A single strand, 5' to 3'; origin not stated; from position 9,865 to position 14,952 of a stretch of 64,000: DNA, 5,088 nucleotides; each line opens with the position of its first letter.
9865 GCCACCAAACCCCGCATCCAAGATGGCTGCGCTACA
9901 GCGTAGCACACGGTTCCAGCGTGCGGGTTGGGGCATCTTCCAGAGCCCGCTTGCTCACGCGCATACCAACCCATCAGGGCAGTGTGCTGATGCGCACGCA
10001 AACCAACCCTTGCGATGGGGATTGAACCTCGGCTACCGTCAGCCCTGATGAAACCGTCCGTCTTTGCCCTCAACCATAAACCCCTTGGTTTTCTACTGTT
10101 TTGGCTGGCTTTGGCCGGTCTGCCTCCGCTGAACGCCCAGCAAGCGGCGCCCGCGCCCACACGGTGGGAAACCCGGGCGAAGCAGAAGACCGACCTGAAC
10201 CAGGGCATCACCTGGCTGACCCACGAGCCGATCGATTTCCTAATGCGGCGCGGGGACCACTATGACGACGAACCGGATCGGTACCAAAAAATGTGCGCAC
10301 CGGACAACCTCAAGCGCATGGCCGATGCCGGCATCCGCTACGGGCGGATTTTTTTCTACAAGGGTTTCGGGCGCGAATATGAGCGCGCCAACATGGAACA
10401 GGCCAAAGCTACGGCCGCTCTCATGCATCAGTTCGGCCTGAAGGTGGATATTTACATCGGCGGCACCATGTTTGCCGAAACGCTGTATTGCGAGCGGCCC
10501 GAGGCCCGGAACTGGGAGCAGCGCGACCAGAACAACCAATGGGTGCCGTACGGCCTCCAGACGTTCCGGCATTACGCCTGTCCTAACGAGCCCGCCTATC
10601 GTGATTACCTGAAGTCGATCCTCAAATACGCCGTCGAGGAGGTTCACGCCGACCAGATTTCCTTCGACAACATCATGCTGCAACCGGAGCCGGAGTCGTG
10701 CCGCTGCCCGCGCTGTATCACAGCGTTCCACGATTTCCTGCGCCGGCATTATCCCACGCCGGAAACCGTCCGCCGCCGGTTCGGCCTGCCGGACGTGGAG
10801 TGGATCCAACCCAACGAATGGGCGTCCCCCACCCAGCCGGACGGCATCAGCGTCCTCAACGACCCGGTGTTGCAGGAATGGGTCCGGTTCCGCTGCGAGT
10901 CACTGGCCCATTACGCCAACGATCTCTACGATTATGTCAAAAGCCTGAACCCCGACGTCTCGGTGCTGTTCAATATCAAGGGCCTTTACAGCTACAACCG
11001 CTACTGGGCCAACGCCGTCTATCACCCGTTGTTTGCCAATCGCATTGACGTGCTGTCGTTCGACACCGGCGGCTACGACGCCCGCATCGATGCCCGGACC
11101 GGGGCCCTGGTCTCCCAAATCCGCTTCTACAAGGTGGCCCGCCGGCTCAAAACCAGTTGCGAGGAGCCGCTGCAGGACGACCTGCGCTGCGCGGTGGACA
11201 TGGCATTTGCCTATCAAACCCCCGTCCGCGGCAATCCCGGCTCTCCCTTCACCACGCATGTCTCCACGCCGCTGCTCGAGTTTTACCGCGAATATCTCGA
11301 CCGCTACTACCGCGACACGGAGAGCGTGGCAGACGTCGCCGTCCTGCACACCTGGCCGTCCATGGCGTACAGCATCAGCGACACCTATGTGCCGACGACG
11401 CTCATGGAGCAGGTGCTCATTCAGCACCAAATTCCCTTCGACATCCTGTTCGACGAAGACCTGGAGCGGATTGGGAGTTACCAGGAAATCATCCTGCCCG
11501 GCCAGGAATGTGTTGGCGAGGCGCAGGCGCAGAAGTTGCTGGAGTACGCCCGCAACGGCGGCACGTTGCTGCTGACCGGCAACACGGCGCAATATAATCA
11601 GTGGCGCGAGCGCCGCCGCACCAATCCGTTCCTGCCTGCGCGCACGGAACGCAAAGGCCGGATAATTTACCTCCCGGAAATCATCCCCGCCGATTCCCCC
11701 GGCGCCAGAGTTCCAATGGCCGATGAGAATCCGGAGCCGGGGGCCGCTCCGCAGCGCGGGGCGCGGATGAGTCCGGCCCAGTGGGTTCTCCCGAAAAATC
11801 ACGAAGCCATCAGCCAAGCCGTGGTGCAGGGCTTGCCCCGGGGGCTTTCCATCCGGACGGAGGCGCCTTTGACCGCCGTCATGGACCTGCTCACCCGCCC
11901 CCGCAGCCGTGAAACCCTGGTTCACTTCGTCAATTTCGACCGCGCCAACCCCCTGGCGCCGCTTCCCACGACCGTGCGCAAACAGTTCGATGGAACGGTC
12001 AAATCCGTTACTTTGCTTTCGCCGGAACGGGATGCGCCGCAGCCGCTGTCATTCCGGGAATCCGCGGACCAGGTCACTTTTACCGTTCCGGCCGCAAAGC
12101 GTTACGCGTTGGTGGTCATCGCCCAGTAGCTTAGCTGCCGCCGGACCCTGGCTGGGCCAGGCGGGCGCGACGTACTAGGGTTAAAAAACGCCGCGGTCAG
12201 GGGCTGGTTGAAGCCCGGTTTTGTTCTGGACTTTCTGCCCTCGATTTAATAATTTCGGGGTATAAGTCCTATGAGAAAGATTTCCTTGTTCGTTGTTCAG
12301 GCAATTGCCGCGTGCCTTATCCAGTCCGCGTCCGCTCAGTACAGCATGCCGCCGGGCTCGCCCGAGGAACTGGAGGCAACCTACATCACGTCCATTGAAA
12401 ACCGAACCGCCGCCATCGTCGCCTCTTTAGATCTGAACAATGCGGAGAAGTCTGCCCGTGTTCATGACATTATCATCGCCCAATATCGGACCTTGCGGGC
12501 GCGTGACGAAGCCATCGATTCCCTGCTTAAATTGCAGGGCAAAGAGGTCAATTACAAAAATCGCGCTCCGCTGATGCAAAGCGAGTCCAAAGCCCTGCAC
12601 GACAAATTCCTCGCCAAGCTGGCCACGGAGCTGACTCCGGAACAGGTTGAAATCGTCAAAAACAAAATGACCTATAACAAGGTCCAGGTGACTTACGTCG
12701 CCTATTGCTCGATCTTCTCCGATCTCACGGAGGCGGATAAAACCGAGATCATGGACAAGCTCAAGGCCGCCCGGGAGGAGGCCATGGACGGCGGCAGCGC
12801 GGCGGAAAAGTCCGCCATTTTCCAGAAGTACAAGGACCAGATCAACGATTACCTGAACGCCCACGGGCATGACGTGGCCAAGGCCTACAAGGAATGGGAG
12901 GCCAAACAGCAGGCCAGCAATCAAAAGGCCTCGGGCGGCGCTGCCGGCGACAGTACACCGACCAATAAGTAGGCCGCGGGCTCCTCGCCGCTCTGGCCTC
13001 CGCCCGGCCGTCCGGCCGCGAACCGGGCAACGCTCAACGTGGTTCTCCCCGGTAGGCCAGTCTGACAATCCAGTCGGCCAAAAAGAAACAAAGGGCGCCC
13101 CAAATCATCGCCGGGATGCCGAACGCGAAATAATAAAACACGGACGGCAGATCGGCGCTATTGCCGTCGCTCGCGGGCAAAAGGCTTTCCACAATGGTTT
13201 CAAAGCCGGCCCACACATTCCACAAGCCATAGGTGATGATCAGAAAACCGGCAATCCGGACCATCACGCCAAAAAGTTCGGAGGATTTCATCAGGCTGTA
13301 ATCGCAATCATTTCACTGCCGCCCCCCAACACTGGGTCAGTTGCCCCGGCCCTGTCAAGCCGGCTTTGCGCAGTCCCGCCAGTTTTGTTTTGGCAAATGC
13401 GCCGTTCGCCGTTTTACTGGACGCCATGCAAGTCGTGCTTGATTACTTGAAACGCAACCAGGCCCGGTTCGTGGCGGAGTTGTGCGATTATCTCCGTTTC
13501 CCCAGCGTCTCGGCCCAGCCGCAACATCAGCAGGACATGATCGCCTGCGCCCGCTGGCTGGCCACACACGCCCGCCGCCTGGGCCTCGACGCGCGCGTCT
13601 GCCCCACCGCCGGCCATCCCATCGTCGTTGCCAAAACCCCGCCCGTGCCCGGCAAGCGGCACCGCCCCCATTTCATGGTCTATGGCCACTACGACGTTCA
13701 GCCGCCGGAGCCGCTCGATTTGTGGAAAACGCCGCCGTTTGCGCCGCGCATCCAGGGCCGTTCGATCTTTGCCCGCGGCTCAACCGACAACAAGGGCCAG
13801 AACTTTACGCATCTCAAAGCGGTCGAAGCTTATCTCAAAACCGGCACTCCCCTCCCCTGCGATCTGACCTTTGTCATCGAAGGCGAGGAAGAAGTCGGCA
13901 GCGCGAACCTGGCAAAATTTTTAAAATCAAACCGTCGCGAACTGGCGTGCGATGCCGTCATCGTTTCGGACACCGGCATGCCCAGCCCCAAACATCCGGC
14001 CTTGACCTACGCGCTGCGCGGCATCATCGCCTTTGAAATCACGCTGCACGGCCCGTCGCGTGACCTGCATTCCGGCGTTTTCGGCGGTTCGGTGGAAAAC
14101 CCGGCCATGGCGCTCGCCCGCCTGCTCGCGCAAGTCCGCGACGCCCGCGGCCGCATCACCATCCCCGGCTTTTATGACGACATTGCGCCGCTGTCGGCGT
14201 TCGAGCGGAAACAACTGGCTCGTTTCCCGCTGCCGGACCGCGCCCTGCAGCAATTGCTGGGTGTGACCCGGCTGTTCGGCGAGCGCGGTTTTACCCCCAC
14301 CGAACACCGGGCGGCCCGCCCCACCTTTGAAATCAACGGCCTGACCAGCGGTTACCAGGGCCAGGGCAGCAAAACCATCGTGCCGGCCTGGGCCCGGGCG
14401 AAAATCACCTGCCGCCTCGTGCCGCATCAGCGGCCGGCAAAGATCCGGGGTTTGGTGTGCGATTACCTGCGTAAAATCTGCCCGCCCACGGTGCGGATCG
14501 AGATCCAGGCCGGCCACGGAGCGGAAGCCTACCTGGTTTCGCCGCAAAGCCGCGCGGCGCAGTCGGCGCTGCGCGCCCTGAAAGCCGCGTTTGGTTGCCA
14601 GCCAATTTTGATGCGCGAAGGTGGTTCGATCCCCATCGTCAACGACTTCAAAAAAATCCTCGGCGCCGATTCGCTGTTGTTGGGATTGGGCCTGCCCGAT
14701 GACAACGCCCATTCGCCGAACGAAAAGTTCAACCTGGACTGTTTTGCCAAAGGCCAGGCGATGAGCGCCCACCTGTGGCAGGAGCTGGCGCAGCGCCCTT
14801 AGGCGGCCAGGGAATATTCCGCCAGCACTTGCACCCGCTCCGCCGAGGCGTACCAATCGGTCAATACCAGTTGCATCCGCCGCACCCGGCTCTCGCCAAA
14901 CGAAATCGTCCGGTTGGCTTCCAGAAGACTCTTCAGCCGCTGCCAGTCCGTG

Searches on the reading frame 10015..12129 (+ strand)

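Call 52: search_protein_families(library=pfam, proteins=[window:10015-12129:+], max_evalue=0.00001)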
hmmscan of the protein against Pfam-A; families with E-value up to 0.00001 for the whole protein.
window:10015-12129:+ (704 aa): 1 family
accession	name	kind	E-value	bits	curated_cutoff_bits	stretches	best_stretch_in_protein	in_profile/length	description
PF02449.21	Glyco_hydro_42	-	3e-11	43.7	21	1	87-351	4-261/376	Beta-galactosidase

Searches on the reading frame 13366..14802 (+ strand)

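Call 52: search_protein_families(library=pfam, proteins=[window:13366-14802:+], max_evalue=0.00001)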
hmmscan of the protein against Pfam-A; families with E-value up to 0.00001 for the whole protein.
window:13366-14802:+ (478 aa): 2 families
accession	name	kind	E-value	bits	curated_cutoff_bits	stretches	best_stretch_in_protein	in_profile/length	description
PF01546.33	Peptidase_M20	-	3.4e-30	105.9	24.6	1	104-472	1-205/206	Peptidase family M20/M25/M40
PF07687.19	M20_dimer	-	4.7e-16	59.1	21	1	215-374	1-105/107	Peptidase dimerisation domain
